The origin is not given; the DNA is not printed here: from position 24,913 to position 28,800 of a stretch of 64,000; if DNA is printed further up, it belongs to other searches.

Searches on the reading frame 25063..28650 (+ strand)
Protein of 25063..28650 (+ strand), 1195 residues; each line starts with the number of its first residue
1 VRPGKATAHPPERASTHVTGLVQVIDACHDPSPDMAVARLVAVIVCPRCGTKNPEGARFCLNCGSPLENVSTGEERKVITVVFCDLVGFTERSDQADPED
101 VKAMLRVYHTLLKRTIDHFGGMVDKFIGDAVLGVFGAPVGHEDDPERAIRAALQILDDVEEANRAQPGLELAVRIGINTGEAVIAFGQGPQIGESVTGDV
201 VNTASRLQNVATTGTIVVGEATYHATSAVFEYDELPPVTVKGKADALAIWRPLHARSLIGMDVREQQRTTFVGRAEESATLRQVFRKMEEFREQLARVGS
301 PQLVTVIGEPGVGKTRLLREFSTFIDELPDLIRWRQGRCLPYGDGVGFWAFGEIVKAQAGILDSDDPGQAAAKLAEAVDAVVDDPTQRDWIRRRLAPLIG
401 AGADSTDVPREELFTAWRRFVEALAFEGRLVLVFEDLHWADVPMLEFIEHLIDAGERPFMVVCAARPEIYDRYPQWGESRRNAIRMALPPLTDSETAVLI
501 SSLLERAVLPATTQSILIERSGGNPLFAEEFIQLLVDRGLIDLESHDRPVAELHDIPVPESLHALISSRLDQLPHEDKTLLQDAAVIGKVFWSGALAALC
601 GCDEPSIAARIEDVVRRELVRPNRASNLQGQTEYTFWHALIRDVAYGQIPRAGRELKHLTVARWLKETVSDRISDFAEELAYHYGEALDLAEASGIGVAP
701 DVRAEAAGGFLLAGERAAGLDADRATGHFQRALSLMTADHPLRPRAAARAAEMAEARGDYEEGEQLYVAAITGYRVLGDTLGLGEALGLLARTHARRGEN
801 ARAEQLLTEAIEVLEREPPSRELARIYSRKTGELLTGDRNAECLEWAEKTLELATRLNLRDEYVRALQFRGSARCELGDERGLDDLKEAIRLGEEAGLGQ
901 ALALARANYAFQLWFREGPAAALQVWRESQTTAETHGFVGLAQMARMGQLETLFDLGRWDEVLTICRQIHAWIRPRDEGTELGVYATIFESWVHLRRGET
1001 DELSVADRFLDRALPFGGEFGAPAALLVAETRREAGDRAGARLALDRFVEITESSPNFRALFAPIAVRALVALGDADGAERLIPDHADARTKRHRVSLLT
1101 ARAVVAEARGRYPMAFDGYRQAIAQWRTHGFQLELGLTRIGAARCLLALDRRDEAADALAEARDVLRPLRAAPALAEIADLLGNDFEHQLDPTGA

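Call 9: search_protein_families(library=pfam, proteins=[window:25063-28650:+], max_evalue=0.001)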
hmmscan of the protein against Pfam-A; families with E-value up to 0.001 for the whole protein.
window:25063-28650:+ (1195 aa): 8 families
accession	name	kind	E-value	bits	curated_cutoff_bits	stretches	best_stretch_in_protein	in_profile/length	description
PF00211.25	Guanylate_cyc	-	3.5e-21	76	21.9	1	76-245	6-175/183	Adenylate and Guanylate cyclase catalytic domain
PF13191.12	AAA_16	-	3.5e-18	67.1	32.6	1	271-461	2-166/167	AAA ATPase domain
PF13424.12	TPR_12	-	1e-12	48.5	30.1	2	749-815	8-76/77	Tetratricopeptide repeat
PF13240.11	Zn_Ribbon_1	-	6.4e-09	35.8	25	1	46-67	2-23/23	zinc-ribbon domain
PF13401.12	AAA_22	-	8.1e-08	33.1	27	1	301-472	5-129/130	AAA domain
PF24463.1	DUF7577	-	2.1e-07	30.8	28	1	43-68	2-27/27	Domain of unknown function (DUF7577)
PF12773.13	DZR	-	2.2e-05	25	27.3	1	46-68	1-23/45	Double zinc ribbon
PF13248.11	Zn_ribbon_3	-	0.00029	20.6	27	1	44-67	3-26/26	zinc-ribbon domain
